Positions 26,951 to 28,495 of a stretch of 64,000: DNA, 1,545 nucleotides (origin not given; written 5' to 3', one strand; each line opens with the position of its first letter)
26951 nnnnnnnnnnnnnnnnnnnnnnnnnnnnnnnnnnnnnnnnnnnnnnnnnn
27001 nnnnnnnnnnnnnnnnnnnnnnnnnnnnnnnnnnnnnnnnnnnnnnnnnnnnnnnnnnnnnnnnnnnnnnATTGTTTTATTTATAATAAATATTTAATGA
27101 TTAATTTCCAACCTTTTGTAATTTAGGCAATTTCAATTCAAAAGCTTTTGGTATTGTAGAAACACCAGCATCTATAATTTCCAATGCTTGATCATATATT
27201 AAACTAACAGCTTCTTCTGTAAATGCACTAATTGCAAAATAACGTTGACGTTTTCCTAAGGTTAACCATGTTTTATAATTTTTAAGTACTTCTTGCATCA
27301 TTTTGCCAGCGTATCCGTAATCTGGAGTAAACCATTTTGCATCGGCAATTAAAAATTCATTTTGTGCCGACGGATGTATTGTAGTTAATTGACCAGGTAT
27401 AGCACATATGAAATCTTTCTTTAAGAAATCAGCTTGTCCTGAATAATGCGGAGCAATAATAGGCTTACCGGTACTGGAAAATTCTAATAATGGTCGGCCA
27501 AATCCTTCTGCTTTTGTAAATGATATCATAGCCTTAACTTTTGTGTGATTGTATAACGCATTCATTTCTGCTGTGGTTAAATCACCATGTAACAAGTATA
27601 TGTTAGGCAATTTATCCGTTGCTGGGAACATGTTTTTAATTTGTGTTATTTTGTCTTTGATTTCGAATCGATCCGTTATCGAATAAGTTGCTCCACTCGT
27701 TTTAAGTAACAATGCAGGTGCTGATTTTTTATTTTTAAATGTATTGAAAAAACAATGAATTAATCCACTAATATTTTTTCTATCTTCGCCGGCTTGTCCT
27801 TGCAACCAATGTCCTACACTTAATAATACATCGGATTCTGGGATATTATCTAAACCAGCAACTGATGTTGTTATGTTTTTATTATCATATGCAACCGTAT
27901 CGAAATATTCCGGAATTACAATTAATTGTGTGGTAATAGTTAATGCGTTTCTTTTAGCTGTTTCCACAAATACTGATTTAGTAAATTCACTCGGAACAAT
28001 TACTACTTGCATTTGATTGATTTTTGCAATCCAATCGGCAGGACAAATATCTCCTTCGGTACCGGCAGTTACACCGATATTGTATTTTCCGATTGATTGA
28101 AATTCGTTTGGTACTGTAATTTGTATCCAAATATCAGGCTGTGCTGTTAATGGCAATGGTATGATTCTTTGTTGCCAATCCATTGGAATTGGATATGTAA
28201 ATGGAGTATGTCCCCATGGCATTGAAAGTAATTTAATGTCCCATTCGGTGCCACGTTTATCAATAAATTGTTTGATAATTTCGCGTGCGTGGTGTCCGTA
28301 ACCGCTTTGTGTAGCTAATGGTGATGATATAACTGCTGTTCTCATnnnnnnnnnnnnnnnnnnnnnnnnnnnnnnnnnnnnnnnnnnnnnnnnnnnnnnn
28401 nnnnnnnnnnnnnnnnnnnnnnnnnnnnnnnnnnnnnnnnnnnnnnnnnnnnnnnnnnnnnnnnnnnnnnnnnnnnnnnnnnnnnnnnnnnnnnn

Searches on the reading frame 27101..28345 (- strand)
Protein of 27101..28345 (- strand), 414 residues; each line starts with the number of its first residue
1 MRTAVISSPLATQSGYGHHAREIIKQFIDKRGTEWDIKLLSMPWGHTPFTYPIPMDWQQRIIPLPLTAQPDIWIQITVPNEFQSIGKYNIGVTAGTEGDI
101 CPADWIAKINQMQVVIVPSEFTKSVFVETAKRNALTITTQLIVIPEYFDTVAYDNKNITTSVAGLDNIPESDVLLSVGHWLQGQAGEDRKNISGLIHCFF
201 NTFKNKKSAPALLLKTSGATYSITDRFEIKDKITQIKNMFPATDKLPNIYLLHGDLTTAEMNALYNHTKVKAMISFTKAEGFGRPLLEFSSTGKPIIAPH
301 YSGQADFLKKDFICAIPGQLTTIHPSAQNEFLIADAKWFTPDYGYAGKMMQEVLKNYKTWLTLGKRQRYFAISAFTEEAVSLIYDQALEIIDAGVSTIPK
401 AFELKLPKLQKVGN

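Call 3: search_protein_families(library=pfam, proteins=[window:27101-28345:-], max_evalue=0.01)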
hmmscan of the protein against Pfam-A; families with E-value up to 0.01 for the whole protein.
window:27101-28345:- (414 aa): 2 families
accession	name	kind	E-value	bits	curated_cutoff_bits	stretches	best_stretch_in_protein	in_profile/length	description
PF13692.12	Glyco_trans_1_4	-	0.00016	22.4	27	0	250-308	61-115/142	Glycosyl transferases group 1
PF00534.26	Glycos_transf_1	-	0.00017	21.6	26.4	1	253-312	78-135/172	Glycosyl transferases group 1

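Call 9: search_protein_families(library=phrogs, proteins=[window:27101-28345:-], max_evalue=0.01)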
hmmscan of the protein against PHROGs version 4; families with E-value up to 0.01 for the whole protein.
window:27101-28345:- (414 aa): 2 families
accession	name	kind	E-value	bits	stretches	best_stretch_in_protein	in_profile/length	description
phrog_2170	-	moron, auxiliary metabolic gene and host takeover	1.4e-16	61.5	1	4-310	6-295/374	glycosyltransferase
phrog_4356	-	moron, auxiliary metabolic gene and host takeover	9.5e-06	26.1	1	110-314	85-233/307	glycosyltransferase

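Call 14: find_related_loci(query=window:27101-28345:-, collection=viral_contigs, flank=10000)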
Query window:27101-28345:- (414 aa) in viral_contigs; peptide patterns used: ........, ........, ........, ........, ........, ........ (x = any residue, [..] = any of these).
107 stretches matched a pattern; 74 encode a relative of the query (tblastn E <= 1e-3); 72 distinct loci.
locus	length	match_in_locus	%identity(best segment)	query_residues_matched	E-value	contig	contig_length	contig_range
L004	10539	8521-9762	90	1-414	0e+0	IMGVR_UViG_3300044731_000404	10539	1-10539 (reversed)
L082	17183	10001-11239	90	2-414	0e+0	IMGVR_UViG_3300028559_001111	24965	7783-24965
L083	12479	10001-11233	79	1-412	0e+0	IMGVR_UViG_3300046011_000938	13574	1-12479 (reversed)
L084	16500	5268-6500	78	1-412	0e+0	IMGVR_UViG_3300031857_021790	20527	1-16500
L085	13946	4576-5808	78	1-412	0e+0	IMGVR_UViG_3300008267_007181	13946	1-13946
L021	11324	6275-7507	77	1-412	0e+0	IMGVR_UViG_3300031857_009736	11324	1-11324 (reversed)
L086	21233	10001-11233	77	1-412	0e+0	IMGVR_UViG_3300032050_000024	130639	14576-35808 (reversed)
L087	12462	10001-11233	77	1-412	0e+0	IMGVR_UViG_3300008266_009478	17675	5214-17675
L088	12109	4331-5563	79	1-412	0e+0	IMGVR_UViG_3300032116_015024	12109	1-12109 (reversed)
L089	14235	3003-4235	79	1-412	0e+0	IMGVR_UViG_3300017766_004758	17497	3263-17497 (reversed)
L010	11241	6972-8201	79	1-412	0e+0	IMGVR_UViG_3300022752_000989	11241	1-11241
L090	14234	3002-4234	78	1-412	0e+0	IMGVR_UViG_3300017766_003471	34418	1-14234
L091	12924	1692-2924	77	1-412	0e+0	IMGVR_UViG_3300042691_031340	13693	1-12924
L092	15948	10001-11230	79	1-412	0e+0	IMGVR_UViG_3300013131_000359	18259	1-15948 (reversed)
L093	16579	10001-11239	73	1-414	0e+0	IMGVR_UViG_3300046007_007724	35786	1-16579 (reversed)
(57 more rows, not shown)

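Call 18: search_dna_similar(query=window:27101-28345:-, collection=phages, mode=protein, max_rows=30)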
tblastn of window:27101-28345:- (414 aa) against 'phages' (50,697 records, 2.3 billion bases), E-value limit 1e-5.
Records with a match: 5; places in all: 5; records where one place covers at least 80% of the query: 5.
Best place of each record, by identity: <60% 5.
By first word of the organism name: Flavobacterium 4; Microcystis 1.
By host as written in the record: Flavobacterium sp. LMO8 4; Microcystis elabens 1.
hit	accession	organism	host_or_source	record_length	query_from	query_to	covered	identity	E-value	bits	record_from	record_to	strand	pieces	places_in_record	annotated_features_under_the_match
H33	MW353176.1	Flavobacterium phage vB_FspM_immuto_3-5A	Flavobacterium sp. LMO8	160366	3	412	99%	46.0%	1e-101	337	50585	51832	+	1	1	glycosyltransferase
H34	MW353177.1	Flavobacterium phage vB_FspM_immuto_13-6C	Flavobacterium sp. LMO8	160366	3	412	99%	46.0%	1e-101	337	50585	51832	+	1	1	glycosyltransferase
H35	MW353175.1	Flavobacterium phage vB_FspM_immuto_2-6A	Flavobacterium sp. LMO8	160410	3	412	99%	46.0%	1e-101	337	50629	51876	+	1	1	glycosyltransferase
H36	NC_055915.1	Flavobacterium phage vB_FspM_immuto_2-6A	Flavobacterium sp. LMO8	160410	3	412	99%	46.0%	1e-101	337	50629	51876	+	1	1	glycosyltransferase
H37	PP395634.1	Microcystis phage Mel-JY01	Microcystis elabens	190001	5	389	93%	42.3%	6e-93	311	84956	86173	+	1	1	hypothetical protein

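Call 24: search_protein_families(library=pfam, alignment_id=A1, max_evalue=0.0001)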
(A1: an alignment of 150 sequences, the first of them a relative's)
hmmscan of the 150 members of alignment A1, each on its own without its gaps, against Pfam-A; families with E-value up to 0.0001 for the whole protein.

A. member 1, L082:16190-17050:+ (287 aa): 2 families
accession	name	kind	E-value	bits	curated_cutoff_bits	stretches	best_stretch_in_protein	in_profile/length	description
PF00535.33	Glycos_transf_2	-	2.1e-12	47.8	23.3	1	6-133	4-129/168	Glycosyl transferase family 2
PF10111.15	Glyco_tranf_2_2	-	1.3e-08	35.1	27.3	0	169-228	158-217/276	Glycosyltransferase like family 2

B. families by the number of members that match (of 150 scanned): 100 families (the first 25 are shown)
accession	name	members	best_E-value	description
PF01370.27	Epimerase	13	3.2e-61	NAD dependent epimerase/dehydratase family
PF16363.11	GDP_Man_Dehyd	11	3e-118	GDP-mannose 4,6 dehydratase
PF04321.23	RmlD_sub_bind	10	2.2e-37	RmlD substrate binding domain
PF13489.12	Methyltransf_23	9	7.5e-24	Methyltransferase domain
PF08241.18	Methyltransf_11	9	7.7e-22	Methyltransferase domain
PF00535.33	Glycos_transf_2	9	4.3e-18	Glycosyl transferase family 2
PF05050.19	Methyltransf_21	8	3.1e-19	Methyltransferase FkbM domain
PF13649.12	Methyltransf_25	8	1.9e-17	Methyltransferase domain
PF07993.18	NAD_binding_4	8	8.4e-12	Male sterility protein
PF08242.18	Methyltransf_12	7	2.1e-17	Methyltransferase domain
PF13847.12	Methyltransf_31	6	2e-17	Methyltransferase domain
PF01073.25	3Beta_HSD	6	9.7e-15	3-beta hydroxysteroid dehydrogenase/isomerase family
PF02719.21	Polysacc_synt_2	5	5.9e-78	Polysaccharide biosynthesis protein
PF02348.25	CTP_transf_3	3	4e-25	Cytidylyltransferase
PF00106.31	adh_short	3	2.3e-22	short chain dehydrogenase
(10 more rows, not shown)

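Call 37: search_protein_families(library=ncbifam, proteins=[window:27101-28345:-], max_evalue=0.01)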
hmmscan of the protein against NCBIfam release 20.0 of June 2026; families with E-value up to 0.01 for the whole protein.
window:27101-28345:- (414 aa): 1 family
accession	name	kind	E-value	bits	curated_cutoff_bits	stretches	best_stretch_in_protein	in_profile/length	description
TIGR04047.1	MSMEG_0565_glyc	hypoth_equivalog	5.6e-06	25.7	259.85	1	187-314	203-322/373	MSMEG_0565 family glycosyltransferase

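Call 43: search_solved_structures(query=window:27101-28345:-, max_evalue=1)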
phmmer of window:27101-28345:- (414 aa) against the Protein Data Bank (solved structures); distinct sequences matched with E-value up to 1: 4.
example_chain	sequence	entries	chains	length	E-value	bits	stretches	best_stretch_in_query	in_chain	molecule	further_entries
6kih_A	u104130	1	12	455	0.16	14.2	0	105-197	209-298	Tll1590 protein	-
5hc3_A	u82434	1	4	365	0.49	12.6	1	180-303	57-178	Lipolytic enzyme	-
5hc2_A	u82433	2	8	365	0.52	12.5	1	180-302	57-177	Lipolytic enzyme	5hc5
5hc0_A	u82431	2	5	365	0.52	12.5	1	180-302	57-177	Lipolytic enzyme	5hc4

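Call 52: search_solved_structures(query=A2, max_evalue=1)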
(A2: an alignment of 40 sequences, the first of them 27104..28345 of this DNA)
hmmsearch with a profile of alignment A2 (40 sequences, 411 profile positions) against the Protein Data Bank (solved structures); distinct sequences matched with E-value up to 1: 19.
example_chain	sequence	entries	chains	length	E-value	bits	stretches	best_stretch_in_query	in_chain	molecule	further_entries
3oy2_A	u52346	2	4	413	0.0004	22.3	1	243-316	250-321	Glycosyltransferase B736L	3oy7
8i3j_A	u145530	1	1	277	0.042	15.7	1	178-240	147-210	Dynein axonemal heavy chain 1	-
2f9f_A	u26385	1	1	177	0.064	15.1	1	252-306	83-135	first mannosyl transferase (wbaZ-1)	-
4xso_B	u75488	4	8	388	0.069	14.9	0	276-310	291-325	Alr3699 protein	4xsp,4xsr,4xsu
6cm9_B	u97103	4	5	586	0.11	14.3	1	131-238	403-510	AP-1 complex subunit beta-1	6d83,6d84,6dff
7r4h_B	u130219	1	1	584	0.11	14.3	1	131-238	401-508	AP-1 complex subunit beta-1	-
6cri_B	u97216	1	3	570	0.11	14.2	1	131-238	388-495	AP-1 complex subunit beta-1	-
4hmy_B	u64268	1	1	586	0.12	14.2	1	131-238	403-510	AP-1 complex subunit beta-1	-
8d4d_B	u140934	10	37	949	0.25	13.1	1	131-238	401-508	AP-1 complex subunit beta-1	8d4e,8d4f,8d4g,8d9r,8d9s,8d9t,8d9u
7ux3_B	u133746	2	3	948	0.25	13.1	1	131-238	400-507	AP-1 complex subunit beta-1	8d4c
2jkr_B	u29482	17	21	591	0.27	13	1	131-238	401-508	AP-2 COMPLEX SUBUNIT BETA-1 | AP-2 complex subunit beta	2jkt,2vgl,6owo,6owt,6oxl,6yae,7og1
2xa7_B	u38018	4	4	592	0.27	13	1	131-238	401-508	AP-2 COMPLEX SUBUNIT BETA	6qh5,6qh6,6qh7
9pwb_B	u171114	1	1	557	0.3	12.9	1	131-238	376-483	AP-2 complex subunit beta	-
4p6z_B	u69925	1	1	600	0.3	12.9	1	131-238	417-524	AP-1 complex subunit beta-1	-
7oho_BBB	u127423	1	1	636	0.31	12.8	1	131-238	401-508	AP-2 complex subunit beta,F-BAR domain only protein 2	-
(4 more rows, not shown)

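Call 55: find_related_loci(query=A2, collection=genome_contigs, flank=10000)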
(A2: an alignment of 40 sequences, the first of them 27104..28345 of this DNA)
Query A2 (414 aa) in genome_contigs; peptide patterns used: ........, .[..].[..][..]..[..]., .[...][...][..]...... (x = any residue, [..] = any of these).
34 stretches matched a pattern; 2 encode a relative of the query (tblastn E <= 1e-3); 2 distinct loci.
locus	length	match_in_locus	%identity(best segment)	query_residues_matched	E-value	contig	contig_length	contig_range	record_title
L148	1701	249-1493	42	3-410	9e-107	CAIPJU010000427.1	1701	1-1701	MAG: uncultured Bacteroidetes bacterium isolate Umea3p4_bin-0738 genome assembly, contig: bin-0738:0427/1105, whole geno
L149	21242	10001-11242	37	4-412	7e-86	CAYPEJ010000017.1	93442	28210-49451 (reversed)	MAG TPA_asm: uncultured Anaeromicropila sp. isolate SRP313737_co1_106 genome assembly, contig: NODE_396_length_93442_cov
